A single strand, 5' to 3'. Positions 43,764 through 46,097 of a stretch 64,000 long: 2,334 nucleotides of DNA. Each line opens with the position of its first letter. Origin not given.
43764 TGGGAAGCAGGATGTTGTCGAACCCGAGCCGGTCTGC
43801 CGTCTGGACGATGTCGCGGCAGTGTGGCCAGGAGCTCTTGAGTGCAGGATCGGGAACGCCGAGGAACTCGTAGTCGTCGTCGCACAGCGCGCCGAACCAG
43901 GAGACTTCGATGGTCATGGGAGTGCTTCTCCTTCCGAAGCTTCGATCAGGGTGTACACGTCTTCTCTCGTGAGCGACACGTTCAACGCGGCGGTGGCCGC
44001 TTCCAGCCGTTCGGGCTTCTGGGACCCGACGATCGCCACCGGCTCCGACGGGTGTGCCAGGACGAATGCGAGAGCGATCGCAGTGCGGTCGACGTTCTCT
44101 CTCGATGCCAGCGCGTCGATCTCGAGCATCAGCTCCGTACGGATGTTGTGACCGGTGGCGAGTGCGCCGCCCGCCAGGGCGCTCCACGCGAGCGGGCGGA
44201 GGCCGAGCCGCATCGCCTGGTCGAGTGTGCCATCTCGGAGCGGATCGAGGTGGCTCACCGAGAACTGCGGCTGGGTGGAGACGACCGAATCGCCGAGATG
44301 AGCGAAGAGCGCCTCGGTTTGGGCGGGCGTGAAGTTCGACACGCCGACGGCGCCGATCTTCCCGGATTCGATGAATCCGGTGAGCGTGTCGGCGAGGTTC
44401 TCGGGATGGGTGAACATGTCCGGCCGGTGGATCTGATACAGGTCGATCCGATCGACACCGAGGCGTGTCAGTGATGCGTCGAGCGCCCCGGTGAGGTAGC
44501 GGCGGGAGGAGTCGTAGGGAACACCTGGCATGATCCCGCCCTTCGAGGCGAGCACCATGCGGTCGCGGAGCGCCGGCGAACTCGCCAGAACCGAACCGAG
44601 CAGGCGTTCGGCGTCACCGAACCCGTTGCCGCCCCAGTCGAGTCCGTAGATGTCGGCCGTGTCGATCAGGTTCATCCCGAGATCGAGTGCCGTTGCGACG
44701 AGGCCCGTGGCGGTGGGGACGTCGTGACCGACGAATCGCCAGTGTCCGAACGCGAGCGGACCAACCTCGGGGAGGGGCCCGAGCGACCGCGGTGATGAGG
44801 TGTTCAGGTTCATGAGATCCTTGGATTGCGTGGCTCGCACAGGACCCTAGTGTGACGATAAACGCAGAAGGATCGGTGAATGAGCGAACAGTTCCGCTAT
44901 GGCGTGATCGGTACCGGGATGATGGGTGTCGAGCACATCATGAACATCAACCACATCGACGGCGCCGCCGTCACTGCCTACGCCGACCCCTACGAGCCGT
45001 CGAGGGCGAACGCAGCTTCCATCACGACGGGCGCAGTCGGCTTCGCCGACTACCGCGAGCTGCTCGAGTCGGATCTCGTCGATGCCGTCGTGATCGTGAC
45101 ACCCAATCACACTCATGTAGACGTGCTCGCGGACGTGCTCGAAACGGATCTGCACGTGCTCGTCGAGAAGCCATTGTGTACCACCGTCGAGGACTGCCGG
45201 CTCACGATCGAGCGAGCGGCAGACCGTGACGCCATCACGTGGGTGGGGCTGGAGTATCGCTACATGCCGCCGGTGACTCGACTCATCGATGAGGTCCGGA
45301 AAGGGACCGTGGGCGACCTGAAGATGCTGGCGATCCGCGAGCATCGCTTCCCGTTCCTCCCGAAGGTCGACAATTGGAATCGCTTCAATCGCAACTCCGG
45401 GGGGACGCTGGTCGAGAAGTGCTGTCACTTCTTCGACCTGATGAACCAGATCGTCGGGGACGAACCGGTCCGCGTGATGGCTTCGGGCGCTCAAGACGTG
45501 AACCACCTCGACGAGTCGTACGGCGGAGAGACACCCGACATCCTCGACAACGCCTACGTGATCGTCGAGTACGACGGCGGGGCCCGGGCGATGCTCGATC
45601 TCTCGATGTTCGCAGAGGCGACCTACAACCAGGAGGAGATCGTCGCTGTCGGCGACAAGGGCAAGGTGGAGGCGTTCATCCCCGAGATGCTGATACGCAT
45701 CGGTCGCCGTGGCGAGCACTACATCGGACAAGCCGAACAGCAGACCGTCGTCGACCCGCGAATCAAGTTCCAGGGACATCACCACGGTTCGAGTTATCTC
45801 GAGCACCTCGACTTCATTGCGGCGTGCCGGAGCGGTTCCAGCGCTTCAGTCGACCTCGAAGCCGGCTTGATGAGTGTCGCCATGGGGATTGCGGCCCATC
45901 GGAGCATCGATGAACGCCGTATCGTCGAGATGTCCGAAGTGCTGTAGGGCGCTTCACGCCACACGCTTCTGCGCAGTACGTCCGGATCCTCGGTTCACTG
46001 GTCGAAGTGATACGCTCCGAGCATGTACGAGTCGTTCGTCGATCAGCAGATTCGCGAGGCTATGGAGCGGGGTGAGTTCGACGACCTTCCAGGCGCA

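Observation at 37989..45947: Probable sulfoquinovose monooxygenase (sulfo-SMO) locus with a GH188-type sulfoquinovosidase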

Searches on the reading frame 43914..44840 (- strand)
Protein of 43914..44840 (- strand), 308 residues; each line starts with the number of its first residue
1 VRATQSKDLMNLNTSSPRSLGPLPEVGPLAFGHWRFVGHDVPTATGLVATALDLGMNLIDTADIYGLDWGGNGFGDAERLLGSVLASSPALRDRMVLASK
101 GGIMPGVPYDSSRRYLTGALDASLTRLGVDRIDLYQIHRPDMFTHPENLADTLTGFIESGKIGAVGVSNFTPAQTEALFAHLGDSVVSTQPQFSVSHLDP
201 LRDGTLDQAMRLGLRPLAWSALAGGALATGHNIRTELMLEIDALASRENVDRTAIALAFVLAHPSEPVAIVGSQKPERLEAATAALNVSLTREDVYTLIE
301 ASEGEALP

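Call 4: search_protein_families(library=pfam, proteins=[window:43914-44840:-])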
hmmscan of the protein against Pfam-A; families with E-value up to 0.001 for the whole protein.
window:43914-44840:- (308 aa): 1 family
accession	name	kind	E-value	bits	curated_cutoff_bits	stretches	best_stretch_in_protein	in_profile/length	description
PF00248.27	Aldo_ket_red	-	7.1e-49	166.9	24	1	29-300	2-288/291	Aldo/keto reductase family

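Call 5: search_protein_families(library=ncbifam, proteins=[window:43914-44840:-])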
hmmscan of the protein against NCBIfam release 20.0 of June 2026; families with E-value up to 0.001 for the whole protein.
window:43914-44840:- (308 aa): 7 families
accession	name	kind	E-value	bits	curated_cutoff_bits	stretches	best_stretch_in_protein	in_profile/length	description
NF007388.0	PRK09912.1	subfamily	1.2e-19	70.4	448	1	29-228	28-231/346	L-glyceraldehyde 3-phosphate reductase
NF007912.0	PRK10625.1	equivalog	9.1e-15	54.9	415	1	48-142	36-136/346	NADP(H)-dependent aldo-keto reductase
NF049922.1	MethglyxlRedYdjG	equivalog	1.2e-13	50.8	550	1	42-179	36-180/326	NADH-dependent methylglyoxal reductase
NF008377.0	PRK11172.1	equivalog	1.5e-13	50.5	327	1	45-298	19-247/267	2,5-didehydrogluconate reductase DkgB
TIGR01293.1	Kv_beta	subfamily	2.5e-09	36.6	365.4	1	28-169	15-153/319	voltage-dependent potassium channel subunit beta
NF008598.0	PRK11565.1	equivalog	3.5e-08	32.9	425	1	29-299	18-258/275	2,5-didehydrogluconate reductase DkgA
NF007695.0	PRK10376.1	subfamily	8.1e-08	31.7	280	1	39-298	37-283/290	oxidoreductase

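Call 7: search_solved_structures(query=window:43914-44840:-, show_alignments=1)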
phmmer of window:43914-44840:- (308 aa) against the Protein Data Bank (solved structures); distinct sequences matched with E-value up to 0.001: 84 (the best 60 are shown).
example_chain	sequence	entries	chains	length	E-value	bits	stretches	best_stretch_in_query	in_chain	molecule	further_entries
4r9o_A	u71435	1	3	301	1.1e-39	139.8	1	24-305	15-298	Putative aldo/keto reductase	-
1og6_A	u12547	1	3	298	1.7e-39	139.3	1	24-305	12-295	HYPOTHETICAL OXIDOREDUCTASE YDHF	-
1ur3_M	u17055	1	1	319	1.9e-39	139.1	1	24-305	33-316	HYPOTHETICAL OXIDOREDUCTASE YDHF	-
7twz_A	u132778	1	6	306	3.3e-39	138.3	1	24-305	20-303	Putative oxidoreductase, NAD(P)-linked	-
7bby_A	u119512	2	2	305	1.4e-37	133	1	25-301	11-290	Aryl-alcohol dehydrogenase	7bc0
7bbz_A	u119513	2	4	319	1.4e-37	133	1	24-300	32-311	Aryl-alcohol dehydrogenase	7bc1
9wk1_D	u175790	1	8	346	1e-25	94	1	26-231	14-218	DON 3-epimerase chain D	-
7utf_A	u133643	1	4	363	7.7e-23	84.6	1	47-239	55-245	Putative oxidoreductase, aryl-alcohol dehydrogenase like protein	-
8xr2_A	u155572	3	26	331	7.8e-23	84.6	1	40-228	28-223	Aldo/keto reductase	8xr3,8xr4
8jwk_A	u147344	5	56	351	1e-22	84.2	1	40-228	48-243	Aldo/keto reductase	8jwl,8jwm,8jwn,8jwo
9nz6_A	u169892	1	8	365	2.4e-21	79.7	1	28-230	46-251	Oxidoreductase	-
3n6q_A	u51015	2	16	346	9.7e-21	77.7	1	28-230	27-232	YghZ aldo-keto reductase | ALDO-KETO REDUCTASE AKR14A1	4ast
4aub_A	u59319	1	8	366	1.2e-20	77.4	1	28-230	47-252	ALDO-KETO REDUCTASE AKR14A1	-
5t79_A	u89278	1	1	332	1.7e-20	76.9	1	29-228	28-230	Aldo-keto Reductase, OXIDOREDUCTASE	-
3erp_A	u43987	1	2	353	2.2e-20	76.5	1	29-228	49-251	Putative oxidoreductase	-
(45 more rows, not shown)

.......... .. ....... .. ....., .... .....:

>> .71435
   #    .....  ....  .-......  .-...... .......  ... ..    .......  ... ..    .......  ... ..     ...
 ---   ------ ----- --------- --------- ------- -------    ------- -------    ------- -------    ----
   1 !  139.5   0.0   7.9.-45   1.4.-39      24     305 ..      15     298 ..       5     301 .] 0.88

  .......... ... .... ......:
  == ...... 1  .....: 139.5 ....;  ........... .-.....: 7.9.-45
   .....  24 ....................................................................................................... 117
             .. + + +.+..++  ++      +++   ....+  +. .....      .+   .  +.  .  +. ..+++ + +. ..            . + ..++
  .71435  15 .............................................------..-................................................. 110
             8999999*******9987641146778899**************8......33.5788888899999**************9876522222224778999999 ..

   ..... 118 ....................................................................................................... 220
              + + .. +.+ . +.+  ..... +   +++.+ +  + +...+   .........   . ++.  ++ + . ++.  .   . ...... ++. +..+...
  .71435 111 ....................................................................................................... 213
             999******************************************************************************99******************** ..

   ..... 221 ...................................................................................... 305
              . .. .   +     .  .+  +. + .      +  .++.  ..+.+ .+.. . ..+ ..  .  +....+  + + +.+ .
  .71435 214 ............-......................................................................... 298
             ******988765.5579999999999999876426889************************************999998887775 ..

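Call 39: search_solved_structures(query=window:43914-44813:-, show_alignments=5, max_evalue=1e-30)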
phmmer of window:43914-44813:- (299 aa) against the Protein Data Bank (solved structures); distinct sequences matched with E-value up to 1e-30: 6.
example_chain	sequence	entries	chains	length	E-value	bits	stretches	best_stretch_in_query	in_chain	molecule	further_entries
4r9o_A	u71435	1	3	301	1.2e-39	139.9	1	15-296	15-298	Putative aldo/keto reductase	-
1og6_A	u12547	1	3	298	1.7e-39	139.3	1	15-296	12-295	HYPOTHETICAL OXIDOREDUCTASE YDHF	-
1ur3_M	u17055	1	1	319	2.1e-39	139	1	15-296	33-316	HYPOTHETICAL OXIDOREDUCTASE YDHF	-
7twz_A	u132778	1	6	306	3.3e-39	138.4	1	15-296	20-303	Putative oxidoreductase, NAD(P)-linked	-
7bby_A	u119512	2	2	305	1.4e-37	133.1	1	16-292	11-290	Aryl-alcohol dehydrogenase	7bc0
7bbz_A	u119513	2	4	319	1.4e-37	133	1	15-291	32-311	Aryl-alcohol dehydrogenase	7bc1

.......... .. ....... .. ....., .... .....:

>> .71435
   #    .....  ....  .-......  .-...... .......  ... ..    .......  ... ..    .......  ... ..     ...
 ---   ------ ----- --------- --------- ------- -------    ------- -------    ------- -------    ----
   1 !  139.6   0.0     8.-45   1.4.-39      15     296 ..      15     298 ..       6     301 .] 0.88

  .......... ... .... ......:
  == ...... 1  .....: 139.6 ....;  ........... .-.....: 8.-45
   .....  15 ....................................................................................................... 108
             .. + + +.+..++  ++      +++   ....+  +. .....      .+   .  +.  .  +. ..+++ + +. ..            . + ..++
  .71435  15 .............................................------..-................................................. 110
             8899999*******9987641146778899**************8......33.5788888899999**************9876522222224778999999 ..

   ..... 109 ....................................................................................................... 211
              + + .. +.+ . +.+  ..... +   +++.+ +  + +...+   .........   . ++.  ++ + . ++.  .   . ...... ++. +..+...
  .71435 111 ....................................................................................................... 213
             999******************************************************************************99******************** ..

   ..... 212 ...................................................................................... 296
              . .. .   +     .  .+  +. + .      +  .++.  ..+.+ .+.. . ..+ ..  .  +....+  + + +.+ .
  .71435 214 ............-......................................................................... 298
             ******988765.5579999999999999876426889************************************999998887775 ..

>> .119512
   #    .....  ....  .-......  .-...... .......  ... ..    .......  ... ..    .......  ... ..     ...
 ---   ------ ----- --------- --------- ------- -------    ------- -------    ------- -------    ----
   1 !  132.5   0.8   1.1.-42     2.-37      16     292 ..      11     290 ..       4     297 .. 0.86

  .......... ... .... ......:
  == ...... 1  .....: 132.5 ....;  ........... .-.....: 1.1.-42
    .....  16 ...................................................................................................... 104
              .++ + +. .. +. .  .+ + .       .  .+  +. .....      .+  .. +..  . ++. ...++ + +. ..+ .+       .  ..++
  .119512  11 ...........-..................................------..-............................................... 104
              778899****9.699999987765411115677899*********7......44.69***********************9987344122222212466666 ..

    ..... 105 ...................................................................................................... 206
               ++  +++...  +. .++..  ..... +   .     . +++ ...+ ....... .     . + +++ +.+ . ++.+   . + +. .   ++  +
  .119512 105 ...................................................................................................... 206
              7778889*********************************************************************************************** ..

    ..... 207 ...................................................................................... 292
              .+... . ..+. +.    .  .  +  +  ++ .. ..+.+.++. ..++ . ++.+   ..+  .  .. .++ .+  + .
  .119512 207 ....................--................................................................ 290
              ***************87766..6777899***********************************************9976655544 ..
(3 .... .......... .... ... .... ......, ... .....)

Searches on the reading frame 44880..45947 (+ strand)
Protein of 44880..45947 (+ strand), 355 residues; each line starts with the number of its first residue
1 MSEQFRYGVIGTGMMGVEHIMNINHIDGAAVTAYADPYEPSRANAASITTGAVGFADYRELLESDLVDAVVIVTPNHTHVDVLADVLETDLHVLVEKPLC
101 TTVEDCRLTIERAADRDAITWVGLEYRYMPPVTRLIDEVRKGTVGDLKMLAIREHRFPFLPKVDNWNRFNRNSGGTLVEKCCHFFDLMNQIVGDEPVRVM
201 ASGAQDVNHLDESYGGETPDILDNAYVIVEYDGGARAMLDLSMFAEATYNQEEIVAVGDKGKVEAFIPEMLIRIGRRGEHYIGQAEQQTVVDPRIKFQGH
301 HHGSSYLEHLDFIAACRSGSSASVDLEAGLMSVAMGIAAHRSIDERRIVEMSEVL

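Call 4: search_protein_families(library=pfam, proteins=[window:44880-45947:+])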
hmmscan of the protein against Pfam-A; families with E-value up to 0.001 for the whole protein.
window:44880-45947:+ (355 aa): 3 families
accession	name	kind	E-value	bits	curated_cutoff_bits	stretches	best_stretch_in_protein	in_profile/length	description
PF02894.22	GFO_IDH_MocA_C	-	2.2e-34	119.6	22.9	1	139-351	4-218/218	Oxidoreductase family, C-terminal alpha/beta domain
PF01408.29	GFO_IDH_MocA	-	1.3e-25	90.9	24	1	5-123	1-119/120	Oxidoreductase family, NAD-binding Rossmann fold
PF22725.1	GFO_IDH_MocA_C3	-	1.1e-16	61.4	27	1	138-263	7-123/124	GFO/IDH/MocA C-terminal domain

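Call 5: search_protein_families(library=ncbifam, proteins=[window:44880-45947:+])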
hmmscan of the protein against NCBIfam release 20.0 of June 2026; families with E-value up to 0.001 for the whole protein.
window:44880-45947:+ (355 aa): 9 families
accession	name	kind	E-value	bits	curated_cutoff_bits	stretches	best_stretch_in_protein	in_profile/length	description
TIGR04380.1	myo_inos_iolG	equivalog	4e-42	144.3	355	1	5-349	2-329/330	inositol 2-dehydrogenase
NF040723.1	UDP-GlcNAcDh_Arch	equivalog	4e-29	102.1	450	1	6-214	2-198/302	UDP-N-acetylglucosamine 3-dehydrogenase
NF052679.1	InsChiInosDhIolG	equivalog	2.2e-17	63.1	540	1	5-206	3-199/343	bifunctional inositol 2-dehydrogenase/D-chiro-inositol 1-dehydrogenase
NF052479.1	LevoglcsnDh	equivalog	1.3e-15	57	650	1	5-194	4-204/386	levoglucosan dehydrogenase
NF058561.1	BT_2158_fam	equivalog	7.9e-15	54.4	750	1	8-151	39-181/487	glycoside 3-dehydrogenase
NF041392.1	XylDh_Gfo6_Halo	equivalog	9.2e-15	54.3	350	1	3-346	15-345/350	D-xylose 1-dehydrogenase Gfo6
NF008607.0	PRK11579.1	subfamily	6.1e-11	41.9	330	1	1-197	1-193/346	oxidoreductase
NF058563.1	BT_2159_fam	equivalog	3.7e-09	36.1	650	1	6-153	2-149/350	disaccharide 3-dehydrogenase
NF007574.0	PRK10206.1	equivalog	0.00017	20.8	352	1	56-116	55-115/345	oxidoreductase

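Call 8: search_solved_structures(query=window:44880-45947:+, show_alignments=2)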
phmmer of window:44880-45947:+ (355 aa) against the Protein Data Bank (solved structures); distinct sequences matched with E-value up to 0.001: 80 (the best 60 are shown).
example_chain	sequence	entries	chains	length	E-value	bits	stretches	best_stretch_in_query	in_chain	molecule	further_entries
8qc3_A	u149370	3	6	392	3e-98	332.3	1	5-351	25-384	Oxidoreductase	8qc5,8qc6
8qc2_A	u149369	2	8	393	7.9e-97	327.6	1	3-351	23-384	Gfo/Idh/MocA family oxidoreductase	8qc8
8zn9_A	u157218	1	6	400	3.8e-93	315.5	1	2-343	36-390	Oxidoreductase, putative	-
3ezy_A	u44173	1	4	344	2.3e-32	115.7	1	5-355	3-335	Dehydrogenase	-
4hkt_A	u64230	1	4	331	1.8e-23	86.4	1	5-350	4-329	Inositol 2-dehydrogenase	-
6o15_A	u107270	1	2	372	5.7e-20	74.9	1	5-289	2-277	Uncharacterized oxidoreductase YjhC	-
3euw_A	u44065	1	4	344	5.3e-16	61.9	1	2-349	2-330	Myo-inositol dehydrogenase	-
5ya8_A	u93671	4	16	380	3.1e-15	59.3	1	8-240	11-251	Scyllo-inositol dehydrogenase with L-glucose dehydrogenase activity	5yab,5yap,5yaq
9m3d_B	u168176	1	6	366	8.7e-15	57.9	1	4-266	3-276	DgpA1 from W974-1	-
6ktj_A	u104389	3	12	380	9.6e-15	57.7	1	8-240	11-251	Scyllo-inositol dehydrogenase with L-glucose dehydrogenase activity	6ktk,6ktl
6z3b_A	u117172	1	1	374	1.1e-14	57.6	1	6-294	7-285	Gfo/Idh/MocA family oxidoreductase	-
6z3b_B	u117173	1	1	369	1.1e-14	57.5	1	6-294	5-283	Gfo/Idh/MocA family oxidoreductase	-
6z3c_AAA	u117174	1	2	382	1.1e-14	57.5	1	6-294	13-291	Gfo/Idh/MocA family oxidoreductase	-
3ec7_A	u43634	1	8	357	3.7e-14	55.8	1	5-162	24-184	Putative Dehydrogenase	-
3dty_A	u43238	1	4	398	5.1e-14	55.4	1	55-264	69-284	Oxidoreductase, Gfo/Idh/MocA family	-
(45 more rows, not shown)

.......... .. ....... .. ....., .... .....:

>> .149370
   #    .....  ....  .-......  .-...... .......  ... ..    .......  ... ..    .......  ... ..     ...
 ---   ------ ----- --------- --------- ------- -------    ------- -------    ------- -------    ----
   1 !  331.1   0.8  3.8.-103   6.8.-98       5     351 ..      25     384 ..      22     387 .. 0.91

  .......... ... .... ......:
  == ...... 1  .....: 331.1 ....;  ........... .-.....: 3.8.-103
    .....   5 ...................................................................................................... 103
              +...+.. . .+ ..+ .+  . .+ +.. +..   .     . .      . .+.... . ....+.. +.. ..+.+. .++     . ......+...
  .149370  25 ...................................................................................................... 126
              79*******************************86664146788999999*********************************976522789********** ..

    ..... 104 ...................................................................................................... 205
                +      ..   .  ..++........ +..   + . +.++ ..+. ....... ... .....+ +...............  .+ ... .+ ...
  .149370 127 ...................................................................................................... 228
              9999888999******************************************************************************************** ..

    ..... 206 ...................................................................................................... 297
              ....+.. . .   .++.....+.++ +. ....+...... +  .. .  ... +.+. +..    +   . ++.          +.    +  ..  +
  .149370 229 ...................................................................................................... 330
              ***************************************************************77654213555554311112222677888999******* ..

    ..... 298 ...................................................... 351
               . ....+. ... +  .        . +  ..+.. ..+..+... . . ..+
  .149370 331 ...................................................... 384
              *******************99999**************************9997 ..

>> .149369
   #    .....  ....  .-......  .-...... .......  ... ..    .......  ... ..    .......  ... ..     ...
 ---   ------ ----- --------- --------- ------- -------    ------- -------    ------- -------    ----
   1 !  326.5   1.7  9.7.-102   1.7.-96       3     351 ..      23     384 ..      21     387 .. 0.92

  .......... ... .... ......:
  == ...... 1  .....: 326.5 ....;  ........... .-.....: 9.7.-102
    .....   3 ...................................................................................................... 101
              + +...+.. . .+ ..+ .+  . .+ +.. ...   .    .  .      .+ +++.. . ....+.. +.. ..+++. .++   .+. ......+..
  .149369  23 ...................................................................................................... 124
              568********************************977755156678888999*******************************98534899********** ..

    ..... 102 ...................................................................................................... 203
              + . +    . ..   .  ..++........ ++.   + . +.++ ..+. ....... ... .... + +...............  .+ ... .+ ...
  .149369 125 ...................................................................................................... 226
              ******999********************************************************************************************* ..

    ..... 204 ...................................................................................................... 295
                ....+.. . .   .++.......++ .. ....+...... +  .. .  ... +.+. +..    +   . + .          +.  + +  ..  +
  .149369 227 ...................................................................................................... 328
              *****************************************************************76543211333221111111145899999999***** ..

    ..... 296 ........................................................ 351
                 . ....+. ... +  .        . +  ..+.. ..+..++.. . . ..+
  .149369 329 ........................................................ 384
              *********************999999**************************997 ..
